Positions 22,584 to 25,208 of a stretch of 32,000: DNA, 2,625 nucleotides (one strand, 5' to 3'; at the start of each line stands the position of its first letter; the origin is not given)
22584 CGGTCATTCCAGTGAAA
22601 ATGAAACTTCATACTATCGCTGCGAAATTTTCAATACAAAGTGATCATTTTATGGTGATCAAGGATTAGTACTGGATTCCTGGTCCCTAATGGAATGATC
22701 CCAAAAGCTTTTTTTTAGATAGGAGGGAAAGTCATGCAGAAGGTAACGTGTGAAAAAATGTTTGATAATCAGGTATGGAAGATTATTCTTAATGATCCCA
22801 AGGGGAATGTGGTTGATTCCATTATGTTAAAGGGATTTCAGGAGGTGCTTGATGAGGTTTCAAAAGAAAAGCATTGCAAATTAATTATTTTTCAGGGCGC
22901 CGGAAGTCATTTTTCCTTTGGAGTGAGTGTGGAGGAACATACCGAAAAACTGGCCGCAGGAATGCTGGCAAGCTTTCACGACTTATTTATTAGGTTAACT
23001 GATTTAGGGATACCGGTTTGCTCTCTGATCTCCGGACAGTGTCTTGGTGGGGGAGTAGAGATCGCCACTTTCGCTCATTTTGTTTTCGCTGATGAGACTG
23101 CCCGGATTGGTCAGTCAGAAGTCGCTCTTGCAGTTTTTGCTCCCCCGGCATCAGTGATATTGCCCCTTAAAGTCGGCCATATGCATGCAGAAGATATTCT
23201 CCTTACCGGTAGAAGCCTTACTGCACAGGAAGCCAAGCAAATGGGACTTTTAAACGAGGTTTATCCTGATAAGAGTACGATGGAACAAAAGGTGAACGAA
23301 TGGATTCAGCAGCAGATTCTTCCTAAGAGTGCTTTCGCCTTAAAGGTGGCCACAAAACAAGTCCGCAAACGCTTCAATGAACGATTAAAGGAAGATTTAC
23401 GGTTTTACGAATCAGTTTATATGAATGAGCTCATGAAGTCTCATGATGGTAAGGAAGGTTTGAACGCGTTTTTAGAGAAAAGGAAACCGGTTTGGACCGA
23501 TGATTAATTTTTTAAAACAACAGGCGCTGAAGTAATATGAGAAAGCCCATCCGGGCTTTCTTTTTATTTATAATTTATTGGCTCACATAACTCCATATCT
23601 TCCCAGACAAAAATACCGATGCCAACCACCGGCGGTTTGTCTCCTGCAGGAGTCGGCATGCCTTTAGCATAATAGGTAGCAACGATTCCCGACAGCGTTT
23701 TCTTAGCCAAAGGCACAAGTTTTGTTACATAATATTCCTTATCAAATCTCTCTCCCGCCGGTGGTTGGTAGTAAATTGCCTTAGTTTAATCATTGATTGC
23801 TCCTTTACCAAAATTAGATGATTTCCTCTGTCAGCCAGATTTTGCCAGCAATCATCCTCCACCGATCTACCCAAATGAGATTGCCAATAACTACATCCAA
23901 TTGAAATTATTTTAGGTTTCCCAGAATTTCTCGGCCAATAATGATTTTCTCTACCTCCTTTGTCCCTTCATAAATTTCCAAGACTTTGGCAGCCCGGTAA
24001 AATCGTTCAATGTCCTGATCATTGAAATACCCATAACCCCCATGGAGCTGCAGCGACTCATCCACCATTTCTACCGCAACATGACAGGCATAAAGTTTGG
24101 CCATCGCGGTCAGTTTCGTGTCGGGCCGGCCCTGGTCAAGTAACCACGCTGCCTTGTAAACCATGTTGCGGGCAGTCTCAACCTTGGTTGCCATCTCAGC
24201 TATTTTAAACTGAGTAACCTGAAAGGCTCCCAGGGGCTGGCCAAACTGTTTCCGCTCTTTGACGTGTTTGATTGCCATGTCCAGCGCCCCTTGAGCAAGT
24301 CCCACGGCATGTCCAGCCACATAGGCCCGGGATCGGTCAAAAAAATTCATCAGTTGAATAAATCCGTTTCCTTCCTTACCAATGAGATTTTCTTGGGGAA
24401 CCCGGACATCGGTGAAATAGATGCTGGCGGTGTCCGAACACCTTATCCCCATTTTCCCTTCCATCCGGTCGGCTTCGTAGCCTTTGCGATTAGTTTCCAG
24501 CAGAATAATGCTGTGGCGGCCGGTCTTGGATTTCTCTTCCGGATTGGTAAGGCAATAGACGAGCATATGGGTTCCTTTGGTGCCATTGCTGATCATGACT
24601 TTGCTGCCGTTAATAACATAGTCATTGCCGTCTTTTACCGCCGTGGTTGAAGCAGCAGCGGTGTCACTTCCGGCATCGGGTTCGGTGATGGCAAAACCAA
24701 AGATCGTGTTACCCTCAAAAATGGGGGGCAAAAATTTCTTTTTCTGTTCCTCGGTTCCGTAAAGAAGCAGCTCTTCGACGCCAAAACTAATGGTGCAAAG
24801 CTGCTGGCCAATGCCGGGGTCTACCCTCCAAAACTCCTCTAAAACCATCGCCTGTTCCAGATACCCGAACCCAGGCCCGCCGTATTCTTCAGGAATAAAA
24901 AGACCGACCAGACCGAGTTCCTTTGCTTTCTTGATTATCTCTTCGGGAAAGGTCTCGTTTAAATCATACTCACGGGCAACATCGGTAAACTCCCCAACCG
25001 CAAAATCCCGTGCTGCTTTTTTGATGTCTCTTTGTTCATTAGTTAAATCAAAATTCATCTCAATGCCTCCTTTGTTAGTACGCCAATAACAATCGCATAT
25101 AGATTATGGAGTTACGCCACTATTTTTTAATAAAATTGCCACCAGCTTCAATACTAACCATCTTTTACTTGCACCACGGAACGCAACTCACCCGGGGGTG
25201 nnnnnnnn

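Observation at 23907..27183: Membrane-anchored BamD paralogue paired with an acyl-CoA dehydrogenase, without etfAB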

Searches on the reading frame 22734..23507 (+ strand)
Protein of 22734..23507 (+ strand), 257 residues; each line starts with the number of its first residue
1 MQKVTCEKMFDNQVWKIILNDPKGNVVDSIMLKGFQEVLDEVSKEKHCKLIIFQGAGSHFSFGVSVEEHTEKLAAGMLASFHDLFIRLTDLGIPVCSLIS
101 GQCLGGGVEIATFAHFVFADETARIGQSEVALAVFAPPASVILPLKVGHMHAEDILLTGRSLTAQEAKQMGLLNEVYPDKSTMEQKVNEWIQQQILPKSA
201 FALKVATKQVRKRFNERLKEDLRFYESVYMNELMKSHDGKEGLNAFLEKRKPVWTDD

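Call 4: search_protein_families(library=pfam, proteins=[window:22734-23507:+])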
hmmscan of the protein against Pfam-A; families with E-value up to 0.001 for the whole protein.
window:22734-23507:+ (257 aa): 2 families
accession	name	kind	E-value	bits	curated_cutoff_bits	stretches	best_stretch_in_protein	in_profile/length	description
PF00378.25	ECH_1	-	4.8e-45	154.3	27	1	11-256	3-250/251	Enoyl-CoA hydratase/isomerase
PF16113.10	ECH_2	-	2.8e-19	70.2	27.2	1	17-182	4-177/335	Enoyl-CoA hydratase/isomerase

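Call 5: search_protein_families(library=ncbifam, proteins=[window:22734-23507:+])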
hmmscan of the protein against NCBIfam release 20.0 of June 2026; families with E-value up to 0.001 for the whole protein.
window:22734-23507:+ (257 aa): 70 families (the best 25 are shown)
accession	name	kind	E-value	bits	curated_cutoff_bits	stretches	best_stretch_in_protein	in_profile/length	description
TIGR03189.1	dienoyl_CoA_hyt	equivalog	1.9e-63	214.1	292.5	1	11-256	8-250/251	cyclohexa-1,5-dienecarbonyl-CoA hydratase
NF051848.1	EnCoAHydtEchA19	equivalog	4.1e-39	134.7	400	1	17-255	13-256/258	enoyl-CoA hydratase EchA19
NF005803.0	PRK07658.1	equivalog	5e-38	131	313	1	10-256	8-256/257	enoyl-CoA hydratase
NF007239.0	PRK09674.1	equivalog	2.8e-33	115.4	371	1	11-254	11-254/257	2,3-dehydroadipyl-CoA hydratase PaaF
NF006008.0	PRK08139.1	equivalog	1.4e-32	113.2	313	1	9-256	16-265/266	enoyl-CoA hydratase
NF005802.0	PRK07657.1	equivalog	4.6e-31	108.3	363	1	7-255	7-258/260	enoyl-CoA hydratase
NF004517.0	PRK05862.1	equivalog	1.3e-30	106.8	396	1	12-255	12-255/257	enoyl-CoA hydratase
NF042430.2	EnCoAhydt_DpgD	equivalog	1.9e-29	102.9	400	1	12-255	5-256/258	enoyl-CoA-hydratase DpgD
NF006007.0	PRK08138.1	subfamily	2.2e-29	102.6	355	1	7-255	11-259/261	enoyl-CoA hydratase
NF004794.0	PRK06142.1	equivalog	5e-29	101.8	308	1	11-256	13-272/273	crotonase/enoyl-CoA hydratase family protein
NF005864.0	PRK07799.1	equivalog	8.3e-29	100.6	316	1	17-255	21-264/266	crotonase/enoyl-CoA hydratase family protein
NF005804.0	PRK07659.1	equivalog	2.6e-28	99.2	311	1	9-255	11-258/260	enoyl-CoA hydratase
NF004227.0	PRK05674.1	equivalog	7.1e-28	98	426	1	22-256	25-263/271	gamma-carboxygeranoyl-CoA hydratase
NF004475.0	PRK05809.1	subfamily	7.8e-28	97.7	394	1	11-253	11-256/260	short-chain-enoyl-CoA hydratase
NF006100.0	PRK08252.1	subfamily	1.5e-27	96.8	282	1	12-255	11-252/254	crotonase/enoyl-CoA hydratase family protein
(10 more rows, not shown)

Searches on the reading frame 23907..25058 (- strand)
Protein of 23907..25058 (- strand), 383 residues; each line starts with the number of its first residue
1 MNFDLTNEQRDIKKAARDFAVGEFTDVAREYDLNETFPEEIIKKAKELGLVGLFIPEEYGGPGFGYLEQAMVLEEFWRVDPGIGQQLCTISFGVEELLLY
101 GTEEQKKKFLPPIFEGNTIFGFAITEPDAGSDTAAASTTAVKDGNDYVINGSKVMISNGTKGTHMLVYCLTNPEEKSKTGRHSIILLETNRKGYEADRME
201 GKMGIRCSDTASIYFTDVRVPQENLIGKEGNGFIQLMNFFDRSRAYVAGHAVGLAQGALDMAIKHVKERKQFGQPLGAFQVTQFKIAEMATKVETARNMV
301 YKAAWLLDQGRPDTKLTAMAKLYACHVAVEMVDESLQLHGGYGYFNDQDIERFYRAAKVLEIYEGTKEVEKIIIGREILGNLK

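Call 4: search_protein_families(library=pfam, proteins=[window:23907-25058:-])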
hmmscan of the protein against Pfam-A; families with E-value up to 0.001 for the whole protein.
window:23907-25058:- (383 aa): 5 families
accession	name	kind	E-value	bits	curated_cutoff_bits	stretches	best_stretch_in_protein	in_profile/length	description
PF00441.29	Acyl-CoA_dh_1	-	8.1e-51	172.5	22.4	1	230-379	1-150/150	Acyl-CoA dehydrogenase, C-terminal domain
PF02771.21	Acyl-CoA_dh_N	-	1.7e-31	109.3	22.9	1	6-116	1-112/113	Acyl-CoA dehydrogenase, N-terminal domain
PF08028.16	Acyl-CoA_dh_2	-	6.9e-24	85.1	22.7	1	247-367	3-133/134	Acyl-CoA dehydrogenase, C-terminal domain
PF02770.24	Acyl-CoA_dh_M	-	4.3e-22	78.5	33.3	1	121-218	1-97/97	Acyl-CoA dehydrogenase, middle domain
PF22924.1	ACOX_C_alpha1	-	0.0002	21.6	27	0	307-369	97-159/169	Acyl-CoA oxidase, C-alpha1 domain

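Call 5: search_protein_families(library=ncbifam, proteins=[window:23907-25058:-])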
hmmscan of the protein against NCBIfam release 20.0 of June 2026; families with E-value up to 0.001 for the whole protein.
window:23907-25058:- (383 aa): 24 families
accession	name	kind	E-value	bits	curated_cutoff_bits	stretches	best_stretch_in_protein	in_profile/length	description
NF042972.1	AcrlCoAredClosAcrC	equivalog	7.8e-122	406.6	640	1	1-379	1-377/378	acryloyl-CoA reductase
NF045552.1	GlutCoADH_Des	equivalog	2.2e-89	300.4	470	1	1-381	1-382/387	glutaryl-CoA dehydrogenase Acd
NF008997.0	PRK12341.1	equivalog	2.3e-82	277.1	537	1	1-381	1-379/382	acyl-CoA dehydrogenase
NF043006.1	CyhCrbnylCoADH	equivalog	1.8e-81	274.1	650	1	7-379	6-376/380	cyclohexane-1-carbonyl-CoA dehydrogenase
NF042439.1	SulpropCoADesulf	equivalog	2.1e-78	263.7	600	1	14-380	2-372/379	3-sulfinopropanoyl-CoA desulfinase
NF058590.1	AcCoDHFadEBacil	equivalog_domain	1.4e-72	245.1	600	1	4-378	20-410/586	acyl-CoA dehydrogenase FadE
TIGR03207.1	cyc_hxne_CoA_dh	equivalog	8.9e-68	228.7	575.35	1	6-377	2-370/372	cyclohexanecarboxyl-CoA dehydrogenase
NF002885.1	PRK03354.1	equivalog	5.3e-67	226.5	540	1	1-380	1-375/378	crotonobetainyl-CoA dehydrogenase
NF053553.1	prodigi_MBC_PigA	equivalog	2.5e-65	221.1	500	1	1-378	1-379/381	prodigiosin MBC biosynthesis dehydrogenase PigA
NF045652.1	ProlPCPDhRedW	equivalog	3.8e-61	207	650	1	8-377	3-372/376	L-prolyl-[peptidyl-carrier protein] dehydrogenase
NF052270.1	Staph_DH_FadE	equivalog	3.2e-53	180.9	600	1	5-381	21-396/400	acyl-CoA dehydrogenase FadE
TIGR03203.1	pimD_small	equivalog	2.1e-41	142.3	652.7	1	2-361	1-359/378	pimeloyl-CoA dehydrogenase small subunit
NF007000.1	PRK09463.1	subfamily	3.4e-31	108.3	600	1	18-345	52-399/726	acyl-CoA dehydrogenase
NF049984.1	Rv1679_FadE16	equivalog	4.7e-27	95.2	600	1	26-380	14-367/371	Rv1679 family acyl-CoA dehydrogenase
TIGR04022.1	sulfur_SfnB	equivalog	1.4e-26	93.4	430.9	1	11-360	9-362/391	SfnB family sulfur acquisition oxidoreductase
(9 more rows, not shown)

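Call 21: search_solved_structures(query=window:23907-25058:-, max_evalue=1e-40)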
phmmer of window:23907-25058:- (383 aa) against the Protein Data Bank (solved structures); distinct sequences matched with E-value up to 1e-40: 66 (the best 60 are shown).
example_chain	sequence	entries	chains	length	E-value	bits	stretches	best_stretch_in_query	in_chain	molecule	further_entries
1ukw_A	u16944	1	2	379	4.6e-95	322.2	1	2-379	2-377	acyl-CoA dehydrogenase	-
4l1f_A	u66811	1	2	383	3.1e-92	312.9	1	1-381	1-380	Acyl-CoA dehydrogenase domain protein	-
5ol2_C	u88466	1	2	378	6.9e-92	311.7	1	10-379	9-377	Acyl-CoA dehydrogenase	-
3mdd_A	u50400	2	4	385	7e-85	288.7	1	2-382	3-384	MEDIUM CHAIN ACYL-COA DEHYDROGENASE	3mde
1udy_A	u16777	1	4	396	7.7e-85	288.6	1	2-382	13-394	Acyl-CoA dehydrogenase, medium-chain specific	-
5lnx_A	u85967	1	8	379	1.3e-84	287.8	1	5-381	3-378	Acyl-CoA dehydrogenase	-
7szv_A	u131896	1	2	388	4.3e-83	282.8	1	5-377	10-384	Acyl-CoA dehydrogenase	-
4u83_A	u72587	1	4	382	5.7e-82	279.1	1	5-376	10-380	Acyl-CoA dehydrogenase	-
3pfd_A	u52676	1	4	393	7.8e-82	278.7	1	3-379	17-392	Acyl-CoA dehydrogenase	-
1ege_A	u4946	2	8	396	1.2e-81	278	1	2-380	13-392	MEDIUM CHAIN ACYL-COA DEHYDROGENASE | Acyl-CoA dehydrogenase, medium-chain specific, mitochondrial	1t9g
2a1t_A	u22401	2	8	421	1.6e-81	277.7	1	2-380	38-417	Acyl-CoA dehydrogenase, medium-chain specific, mitochondrial precursor | Medium-chain specific acyl-CoA dehydrogenase, mitochondrial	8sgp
4p13_A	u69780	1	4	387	4.2e-81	276.3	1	2-380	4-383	Medium-chain specific acyl-CoA dehydrogenase, mitochondrial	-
1egc_A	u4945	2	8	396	1.7e-80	274.3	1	2-380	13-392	MEDIUM CHAIN ACYL-COA DEHYDROGENASE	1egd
6fah_C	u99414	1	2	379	2.1e-80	274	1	7-377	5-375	Caffeyl-CoA reductase-Etf complex subunit CarC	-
1jqi_A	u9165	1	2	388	1.2e-79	271.5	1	6-379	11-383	short chain acyl-CoA dehydrogenase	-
3mpi_A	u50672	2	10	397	1.9e-70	241.2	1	1-380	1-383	Glutaryl-CoA dehydrogenase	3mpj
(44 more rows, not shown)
